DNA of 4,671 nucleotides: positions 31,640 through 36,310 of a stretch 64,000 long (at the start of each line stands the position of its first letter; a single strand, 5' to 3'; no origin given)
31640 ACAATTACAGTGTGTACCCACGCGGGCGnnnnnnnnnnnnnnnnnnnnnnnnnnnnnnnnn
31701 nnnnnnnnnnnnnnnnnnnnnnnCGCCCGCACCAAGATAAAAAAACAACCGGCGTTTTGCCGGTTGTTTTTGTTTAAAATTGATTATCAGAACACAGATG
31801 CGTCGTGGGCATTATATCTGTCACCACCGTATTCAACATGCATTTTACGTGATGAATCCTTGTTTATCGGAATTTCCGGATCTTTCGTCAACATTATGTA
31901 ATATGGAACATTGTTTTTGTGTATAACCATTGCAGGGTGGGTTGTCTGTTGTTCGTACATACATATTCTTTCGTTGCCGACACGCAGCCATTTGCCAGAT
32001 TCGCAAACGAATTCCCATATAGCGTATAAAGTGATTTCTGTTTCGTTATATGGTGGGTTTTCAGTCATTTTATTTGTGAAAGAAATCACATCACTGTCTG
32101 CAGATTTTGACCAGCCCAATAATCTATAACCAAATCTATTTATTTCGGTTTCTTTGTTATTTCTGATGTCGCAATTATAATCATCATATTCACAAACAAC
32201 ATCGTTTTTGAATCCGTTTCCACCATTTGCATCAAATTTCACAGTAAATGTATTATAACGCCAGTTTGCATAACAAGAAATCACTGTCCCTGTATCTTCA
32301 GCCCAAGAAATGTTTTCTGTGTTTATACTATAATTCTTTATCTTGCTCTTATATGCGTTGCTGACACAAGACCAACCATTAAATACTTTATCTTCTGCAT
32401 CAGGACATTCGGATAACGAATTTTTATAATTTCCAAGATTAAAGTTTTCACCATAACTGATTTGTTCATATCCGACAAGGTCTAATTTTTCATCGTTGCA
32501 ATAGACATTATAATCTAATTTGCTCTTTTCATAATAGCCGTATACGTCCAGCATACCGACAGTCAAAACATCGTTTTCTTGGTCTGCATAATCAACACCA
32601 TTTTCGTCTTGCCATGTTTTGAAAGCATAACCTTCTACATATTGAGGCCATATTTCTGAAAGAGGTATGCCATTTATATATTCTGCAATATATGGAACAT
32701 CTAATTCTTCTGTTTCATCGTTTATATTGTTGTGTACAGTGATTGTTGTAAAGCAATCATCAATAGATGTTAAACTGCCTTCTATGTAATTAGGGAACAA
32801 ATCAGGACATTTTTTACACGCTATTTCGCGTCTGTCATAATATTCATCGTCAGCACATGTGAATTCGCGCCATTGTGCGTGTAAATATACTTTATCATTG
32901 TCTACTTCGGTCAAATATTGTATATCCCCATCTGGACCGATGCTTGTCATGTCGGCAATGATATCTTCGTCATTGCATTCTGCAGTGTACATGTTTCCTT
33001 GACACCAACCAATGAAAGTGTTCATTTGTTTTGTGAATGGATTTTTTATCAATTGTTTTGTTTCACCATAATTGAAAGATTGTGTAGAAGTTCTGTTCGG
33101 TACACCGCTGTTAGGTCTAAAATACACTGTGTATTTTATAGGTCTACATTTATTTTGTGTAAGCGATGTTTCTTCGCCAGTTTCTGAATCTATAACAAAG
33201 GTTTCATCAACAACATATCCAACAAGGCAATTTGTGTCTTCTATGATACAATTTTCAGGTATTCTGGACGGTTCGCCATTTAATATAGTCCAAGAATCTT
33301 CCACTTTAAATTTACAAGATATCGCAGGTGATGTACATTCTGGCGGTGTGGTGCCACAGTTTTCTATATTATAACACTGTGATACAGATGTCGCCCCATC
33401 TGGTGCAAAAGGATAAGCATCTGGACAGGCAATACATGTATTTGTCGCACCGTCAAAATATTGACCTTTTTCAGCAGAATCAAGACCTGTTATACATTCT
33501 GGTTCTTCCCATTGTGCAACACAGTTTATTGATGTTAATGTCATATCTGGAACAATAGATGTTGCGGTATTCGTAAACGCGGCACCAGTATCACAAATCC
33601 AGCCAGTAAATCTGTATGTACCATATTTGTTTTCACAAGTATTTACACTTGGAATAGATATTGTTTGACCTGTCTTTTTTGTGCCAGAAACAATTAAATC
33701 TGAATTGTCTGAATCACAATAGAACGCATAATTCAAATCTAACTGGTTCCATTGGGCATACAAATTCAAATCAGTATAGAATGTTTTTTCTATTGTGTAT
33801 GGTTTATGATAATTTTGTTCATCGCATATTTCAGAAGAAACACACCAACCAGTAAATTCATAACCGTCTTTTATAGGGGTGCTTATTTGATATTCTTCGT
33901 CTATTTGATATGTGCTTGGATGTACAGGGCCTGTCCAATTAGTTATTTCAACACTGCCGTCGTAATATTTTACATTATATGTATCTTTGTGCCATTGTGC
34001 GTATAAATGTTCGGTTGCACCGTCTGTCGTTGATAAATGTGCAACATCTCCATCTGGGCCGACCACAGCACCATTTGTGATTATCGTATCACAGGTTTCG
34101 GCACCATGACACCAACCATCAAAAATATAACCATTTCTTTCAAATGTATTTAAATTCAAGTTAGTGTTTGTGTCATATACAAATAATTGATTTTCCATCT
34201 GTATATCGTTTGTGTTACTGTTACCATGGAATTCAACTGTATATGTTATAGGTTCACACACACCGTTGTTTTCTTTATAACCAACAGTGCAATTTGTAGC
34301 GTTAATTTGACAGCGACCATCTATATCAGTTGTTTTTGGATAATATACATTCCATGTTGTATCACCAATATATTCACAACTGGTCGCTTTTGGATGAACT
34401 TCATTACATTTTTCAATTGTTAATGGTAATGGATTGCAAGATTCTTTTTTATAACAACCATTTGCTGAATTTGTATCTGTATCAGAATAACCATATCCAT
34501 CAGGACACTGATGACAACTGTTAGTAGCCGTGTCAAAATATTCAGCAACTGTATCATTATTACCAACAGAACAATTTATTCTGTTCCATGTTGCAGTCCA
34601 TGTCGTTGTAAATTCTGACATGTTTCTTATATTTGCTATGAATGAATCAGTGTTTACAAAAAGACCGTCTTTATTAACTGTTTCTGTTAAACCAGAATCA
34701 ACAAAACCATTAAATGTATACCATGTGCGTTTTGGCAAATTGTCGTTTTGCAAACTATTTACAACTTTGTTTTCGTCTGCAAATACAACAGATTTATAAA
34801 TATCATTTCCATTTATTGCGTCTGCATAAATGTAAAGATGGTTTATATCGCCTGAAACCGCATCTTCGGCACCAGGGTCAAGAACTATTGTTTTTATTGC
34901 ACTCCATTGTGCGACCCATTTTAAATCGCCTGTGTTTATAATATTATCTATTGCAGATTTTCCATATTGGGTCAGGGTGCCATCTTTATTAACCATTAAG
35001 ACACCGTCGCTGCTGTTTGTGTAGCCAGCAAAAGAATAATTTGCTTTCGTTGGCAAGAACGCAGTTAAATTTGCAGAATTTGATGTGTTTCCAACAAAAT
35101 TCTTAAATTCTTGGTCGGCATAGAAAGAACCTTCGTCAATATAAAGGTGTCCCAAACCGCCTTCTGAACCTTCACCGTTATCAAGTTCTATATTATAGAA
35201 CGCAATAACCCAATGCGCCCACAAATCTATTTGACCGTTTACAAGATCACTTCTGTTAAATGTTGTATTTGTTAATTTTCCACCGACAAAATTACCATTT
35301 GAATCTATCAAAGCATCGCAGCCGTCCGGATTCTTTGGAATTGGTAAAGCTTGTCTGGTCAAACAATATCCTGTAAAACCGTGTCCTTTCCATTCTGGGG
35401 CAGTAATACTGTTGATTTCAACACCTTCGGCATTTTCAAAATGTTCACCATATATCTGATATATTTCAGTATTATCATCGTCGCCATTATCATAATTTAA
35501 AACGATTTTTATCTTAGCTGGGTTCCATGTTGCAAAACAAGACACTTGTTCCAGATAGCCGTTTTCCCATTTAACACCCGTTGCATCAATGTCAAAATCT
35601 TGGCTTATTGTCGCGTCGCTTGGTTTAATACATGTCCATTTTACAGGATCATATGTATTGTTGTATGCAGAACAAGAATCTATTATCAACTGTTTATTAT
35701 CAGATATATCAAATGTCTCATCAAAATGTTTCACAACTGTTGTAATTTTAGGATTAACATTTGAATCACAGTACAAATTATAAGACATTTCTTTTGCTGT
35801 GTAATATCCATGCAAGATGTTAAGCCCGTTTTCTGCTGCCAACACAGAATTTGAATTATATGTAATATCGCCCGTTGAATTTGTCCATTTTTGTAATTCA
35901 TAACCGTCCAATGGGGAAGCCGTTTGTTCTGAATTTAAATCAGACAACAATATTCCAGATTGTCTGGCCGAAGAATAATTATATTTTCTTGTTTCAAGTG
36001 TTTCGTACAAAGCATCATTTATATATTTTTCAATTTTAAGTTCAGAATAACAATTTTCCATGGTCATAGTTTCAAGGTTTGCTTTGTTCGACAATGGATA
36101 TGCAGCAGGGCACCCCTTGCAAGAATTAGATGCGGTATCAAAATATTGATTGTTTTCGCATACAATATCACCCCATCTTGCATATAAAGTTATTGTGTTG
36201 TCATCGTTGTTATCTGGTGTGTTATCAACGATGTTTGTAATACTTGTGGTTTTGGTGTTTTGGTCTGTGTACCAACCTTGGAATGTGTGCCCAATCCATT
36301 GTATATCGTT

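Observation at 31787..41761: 10 kb gene for a 3,324-aa internalin-like mosaic surface protein in an alphaproteobacterium-like genome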

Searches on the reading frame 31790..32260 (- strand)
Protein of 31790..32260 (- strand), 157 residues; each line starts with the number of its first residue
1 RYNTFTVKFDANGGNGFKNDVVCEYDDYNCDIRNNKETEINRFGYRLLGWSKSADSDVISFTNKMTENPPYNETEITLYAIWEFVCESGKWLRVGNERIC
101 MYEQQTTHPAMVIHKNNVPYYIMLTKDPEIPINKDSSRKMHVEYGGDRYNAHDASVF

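Call 69: search_dna_similar(query=window:31790-32260:-, collection=plasmids, mode=protein, max_evalue=0.001, max_rows=10)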
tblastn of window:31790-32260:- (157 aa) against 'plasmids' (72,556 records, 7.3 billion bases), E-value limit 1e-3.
No match.

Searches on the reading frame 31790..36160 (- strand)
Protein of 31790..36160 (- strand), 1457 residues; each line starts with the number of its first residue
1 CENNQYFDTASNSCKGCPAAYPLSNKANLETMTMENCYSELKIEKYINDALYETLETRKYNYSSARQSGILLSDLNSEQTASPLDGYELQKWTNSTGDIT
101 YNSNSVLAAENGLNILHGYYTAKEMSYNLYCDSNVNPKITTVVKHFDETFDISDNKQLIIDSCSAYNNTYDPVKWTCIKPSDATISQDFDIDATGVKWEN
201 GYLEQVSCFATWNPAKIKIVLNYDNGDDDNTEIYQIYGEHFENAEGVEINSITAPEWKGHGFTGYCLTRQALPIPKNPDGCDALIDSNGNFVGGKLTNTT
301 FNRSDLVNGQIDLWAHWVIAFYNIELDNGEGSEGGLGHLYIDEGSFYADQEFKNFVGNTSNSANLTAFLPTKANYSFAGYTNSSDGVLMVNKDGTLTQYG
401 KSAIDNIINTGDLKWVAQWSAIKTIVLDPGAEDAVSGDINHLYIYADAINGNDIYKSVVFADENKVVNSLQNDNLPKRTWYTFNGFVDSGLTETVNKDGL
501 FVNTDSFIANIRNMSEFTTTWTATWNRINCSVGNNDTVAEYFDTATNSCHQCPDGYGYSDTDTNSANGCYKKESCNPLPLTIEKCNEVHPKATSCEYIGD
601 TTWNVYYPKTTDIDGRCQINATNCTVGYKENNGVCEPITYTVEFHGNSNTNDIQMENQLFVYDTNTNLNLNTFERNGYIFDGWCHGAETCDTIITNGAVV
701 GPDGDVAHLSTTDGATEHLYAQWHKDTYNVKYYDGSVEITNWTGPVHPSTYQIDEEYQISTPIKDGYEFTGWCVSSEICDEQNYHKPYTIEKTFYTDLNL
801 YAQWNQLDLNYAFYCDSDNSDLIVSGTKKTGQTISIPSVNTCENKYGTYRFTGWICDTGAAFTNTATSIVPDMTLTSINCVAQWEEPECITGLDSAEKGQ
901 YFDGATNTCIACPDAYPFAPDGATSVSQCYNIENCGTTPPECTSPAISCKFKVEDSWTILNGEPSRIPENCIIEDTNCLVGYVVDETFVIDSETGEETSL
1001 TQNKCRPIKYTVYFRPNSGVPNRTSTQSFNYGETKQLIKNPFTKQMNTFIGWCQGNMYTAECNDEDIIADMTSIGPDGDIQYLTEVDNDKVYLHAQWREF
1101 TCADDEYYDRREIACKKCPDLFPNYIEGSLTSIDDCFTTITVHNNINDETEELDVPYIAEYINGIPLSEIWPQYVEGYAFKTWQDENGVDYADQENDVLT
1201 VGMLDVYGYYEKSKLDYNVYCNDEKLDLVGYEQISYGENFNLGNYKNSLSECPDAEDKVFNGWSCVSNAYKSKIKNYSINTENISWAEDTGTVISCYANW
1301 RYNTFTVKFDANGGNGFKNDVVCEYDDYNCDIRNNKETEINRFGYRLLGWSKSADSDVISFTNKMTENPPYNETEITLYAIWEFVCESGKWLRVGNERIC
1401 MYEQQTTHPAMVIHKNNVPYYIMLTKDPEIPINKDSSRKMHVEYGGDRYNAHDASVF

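Call 86: search_solved_structures(query=window:31790-36160:-, max_evalue=0.01)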
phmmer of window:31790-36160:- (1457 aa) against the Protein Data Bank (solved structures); distinct sequences matched with E-value up to 0.01: 0.
